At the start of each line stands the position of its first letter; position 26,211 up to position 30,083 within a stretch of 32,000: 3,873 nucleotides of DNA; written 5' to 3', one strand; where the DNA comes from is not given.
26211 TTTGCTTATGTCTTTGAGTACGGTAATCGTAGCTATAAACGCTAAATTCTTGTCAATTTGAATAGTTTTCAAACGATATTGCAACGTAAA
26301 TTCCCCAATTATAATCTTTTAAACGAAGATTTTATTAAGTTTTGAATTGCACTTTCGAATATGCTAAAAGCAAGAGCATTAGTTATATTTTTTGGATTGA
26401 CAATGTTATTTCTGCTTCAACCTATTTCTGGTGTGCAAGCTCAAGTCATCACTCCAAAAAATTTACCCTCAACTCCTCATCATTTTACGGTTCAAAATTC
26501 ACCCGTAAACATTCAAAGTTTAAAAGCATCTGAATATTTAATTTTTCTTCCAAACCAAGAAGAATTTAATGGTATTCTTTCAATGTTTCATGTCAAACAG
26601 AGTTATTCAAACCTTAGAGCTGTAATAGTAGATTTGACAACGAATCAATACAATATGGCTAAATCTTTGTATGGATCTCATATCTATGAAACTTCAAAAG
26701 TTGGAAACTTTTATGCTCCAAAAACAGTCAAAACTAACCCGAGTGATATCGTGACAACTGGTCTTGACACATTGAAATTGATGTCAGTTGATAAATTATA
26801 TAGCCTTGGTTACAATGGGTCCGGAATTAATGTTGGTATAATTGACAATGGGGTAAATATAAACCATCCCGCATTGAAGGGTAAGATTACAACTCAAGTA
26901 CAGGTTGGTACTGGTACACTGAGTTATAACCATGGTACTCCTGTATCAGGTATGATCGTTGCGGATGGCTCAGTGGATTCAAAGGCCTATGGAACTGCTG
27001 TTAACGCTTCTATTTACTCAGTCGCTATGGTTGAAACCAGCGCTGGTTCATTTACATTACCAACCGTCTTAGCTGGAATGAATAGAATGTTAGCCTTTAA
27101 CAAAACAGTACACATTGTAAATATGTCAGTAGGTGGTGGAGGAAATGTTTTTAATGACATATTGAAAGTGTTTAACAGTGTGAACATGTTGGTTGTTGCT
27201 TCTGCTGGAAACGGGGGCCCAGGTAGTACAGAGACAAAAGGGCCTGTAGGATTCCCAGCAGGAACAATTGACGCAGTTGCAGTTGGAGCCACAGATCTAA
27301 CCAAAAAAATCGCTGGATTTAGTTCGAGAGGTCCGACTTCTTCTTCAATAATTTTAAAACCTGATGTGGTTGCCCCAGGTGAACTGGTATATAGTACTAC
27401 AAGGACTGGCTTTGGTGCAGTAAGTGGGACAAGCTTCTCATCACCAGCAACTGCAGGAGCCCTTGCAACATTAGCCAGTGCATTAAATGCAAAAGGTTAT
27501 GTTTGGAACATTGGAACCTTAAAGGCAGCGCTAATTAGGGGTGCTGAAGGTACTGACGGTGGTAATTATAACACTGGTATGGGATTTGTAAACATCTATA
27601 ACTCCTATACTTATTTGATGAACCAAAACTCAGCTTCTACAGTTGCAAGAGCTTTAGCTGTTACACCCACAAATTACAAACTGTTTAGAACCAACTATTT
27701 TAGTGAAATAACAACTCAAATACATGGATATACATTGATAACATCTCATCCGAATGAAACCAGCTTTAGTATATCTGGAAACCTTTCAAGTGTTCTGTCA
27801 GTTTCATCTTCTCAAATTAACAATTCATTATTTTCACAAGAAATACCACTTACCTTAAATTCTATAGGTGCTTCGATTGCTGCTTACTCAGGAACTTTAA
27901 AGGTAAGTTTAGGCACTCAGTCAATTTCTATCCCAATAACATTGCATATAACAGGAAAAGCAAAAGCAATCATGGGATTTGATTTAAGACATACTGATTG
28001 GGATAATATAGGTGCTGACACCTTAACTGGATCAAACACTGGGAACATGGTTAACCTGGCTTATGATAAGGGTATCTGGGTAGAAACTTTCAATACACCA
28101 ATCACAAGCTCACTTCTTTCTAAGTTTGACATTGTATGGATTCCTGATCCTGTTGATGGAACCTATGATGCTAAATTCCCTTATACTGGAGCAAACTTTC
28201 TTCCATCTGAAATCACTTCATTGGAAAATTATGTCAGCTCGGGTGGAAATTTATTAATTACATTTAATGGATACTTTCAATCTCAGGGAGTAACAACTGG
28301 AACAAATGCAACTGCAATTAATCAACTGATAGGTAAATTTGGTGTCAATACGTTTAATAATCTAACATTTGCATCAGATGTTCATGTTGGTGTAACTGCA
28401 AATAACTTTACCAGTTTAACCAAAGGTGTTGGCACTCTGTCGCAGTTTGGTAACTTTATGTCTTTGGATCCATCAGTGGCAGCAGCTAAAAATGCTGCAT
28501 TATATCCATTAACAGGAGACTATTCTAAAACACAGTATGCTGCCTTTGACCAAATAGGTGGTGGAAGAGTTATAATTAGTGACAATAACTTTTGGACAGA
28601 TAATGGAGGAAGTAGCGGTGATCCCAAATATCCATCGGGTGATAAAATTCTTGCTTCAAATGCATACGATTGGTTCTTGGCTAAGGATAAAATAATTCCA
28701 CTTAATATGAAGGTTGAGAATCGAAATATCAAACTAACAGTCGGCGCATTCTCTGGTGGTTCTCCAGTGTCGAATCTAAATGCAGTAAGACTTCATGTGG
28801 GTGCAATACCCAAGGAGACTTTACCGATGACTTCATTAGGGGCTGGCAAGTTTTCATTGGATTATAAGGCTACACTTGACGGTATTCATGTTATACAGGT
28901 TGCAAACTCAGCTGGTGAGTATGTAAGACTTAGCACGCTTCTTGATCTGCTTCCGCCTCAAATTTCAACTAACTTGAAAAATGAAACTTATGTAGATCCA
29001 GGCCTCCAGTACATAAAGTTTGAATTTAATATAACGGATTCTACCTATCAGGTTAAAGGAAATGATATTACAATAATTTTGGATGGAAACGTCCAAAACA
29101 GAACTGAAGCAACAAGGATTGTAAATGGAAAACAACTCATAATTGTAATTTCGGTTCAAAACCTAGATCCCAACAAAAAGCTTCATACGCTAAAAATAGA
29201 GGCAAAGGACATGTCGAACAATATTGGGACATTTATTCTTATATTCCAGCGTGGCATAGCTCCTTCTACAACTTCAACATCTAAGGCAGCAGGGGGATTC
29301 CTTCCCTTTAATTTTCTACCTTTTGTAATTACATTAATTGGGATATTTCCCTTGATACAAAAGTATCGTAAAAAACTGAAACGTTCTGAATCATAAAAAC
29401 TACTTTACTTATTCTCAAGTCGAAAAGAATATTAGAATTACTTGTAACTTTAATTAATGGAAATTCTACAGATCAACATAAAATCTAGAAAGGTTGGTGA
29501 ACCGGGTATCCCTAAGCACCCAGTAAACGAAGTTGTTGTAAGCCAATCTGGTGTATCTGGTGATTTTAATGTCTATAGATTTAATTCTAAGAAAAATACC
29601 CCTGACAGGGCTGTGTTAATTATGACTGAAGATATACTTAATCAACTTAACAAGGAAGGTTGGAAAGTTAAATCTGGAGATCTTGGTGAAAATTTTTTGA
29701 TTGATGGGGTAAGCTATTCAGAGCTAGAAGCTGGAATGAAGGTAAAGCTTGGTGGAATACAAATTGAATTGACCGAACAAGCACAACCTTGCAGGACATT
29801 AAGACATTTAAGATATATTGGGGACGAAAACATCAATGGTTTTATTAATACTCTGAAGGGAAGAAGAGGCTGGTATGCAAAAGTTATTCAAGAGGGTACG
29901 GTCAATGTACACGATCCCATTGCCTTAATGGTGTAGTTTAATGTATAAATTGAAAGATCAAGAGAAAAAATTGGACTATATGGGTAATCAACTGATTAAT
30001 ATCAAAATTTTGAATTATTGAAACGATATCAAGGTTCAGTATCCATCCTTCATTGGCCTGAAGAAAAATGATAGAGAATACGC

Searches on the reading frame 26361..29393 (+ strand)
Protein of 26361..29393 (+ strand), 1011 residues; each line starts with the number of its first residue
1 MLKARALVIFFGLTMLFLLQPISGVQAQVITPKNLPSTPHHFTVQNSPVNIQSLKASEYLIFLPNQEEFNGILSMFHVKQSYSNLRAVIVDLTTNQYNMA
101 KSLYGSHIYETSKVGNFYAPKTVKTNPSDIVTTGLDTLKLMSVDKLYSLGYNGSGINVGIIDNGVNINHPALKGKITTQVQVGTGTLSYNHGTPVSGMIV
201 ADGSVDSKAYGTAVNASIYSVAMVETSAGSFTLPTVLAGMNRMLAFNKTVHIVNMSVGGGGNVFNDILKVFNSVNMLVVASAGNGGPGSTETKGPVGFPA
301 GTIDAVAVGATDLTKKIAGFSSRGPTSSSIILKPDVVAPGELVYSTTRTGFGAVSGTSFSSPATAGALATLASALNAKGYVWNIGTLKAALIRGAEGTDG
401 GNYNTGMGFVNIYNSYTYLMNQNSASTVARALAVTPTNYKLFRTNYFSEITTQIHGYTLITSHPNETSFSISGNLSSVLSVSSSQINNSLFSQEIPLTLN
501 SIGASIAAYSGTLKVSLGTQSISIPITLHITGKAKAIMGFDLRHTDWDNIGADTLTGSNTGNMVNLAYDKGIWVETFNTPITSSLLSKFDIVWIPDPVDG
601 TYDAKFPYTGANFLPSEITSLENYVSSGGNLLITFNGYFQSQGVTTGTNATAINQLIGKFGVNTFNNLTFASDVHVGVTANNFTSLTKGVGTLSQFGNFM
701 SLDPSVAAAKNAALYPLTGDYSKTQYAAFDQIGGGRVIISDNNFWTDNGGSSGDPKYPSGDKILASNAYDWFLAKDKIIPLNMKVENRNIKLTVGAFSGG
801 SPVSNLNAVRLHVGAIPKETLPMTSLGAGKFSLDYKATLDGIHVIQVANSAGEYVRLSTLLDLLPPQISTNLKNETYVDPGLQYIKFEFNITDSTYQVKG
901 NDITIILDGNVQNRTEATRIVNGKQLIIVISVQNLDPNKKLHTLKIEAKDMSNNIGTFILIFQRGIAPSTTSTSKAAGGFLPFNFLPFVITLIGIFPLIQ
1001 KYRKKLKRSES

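Call 99: search_protein_families(library=pfam, proteins=[window:26361-29393:+], max_evalue=0.001)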
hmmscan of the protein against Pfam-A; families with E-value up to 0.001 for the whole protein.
window:26361-29393:+ (1011 aa): 1 family
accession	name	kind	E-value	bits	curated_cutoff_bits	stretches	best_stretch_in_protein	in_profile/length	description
PF00082.27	Peptidase_S8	-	3.7e-39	135.2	21.8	1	153-408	1-288/288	Subtilase family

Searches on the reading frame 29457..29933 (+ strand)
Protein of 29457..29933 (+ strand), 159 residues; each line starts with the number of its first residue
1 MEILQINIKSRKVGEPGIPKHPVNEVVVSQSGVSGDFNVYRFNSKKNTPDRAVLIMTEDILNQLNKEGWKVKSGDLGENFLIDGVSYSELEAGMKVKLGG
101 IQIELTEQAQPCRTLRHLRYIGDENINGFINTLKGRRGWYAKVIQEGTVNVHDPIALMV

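Call 99: search_protein_families(library=pfam, proteins=[window:29457-29933:+], max_evalue=0.001)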
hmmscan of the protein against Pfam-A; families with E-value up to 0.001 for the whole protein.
window:29457-29933:+ (159 aa): 1 family
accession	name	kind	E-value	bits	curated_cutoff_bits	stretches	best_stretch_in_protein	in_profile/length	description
PF03473.23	MOSC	-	4.9e-17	62.5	22.7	1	48-155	7-119/120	MOSC domain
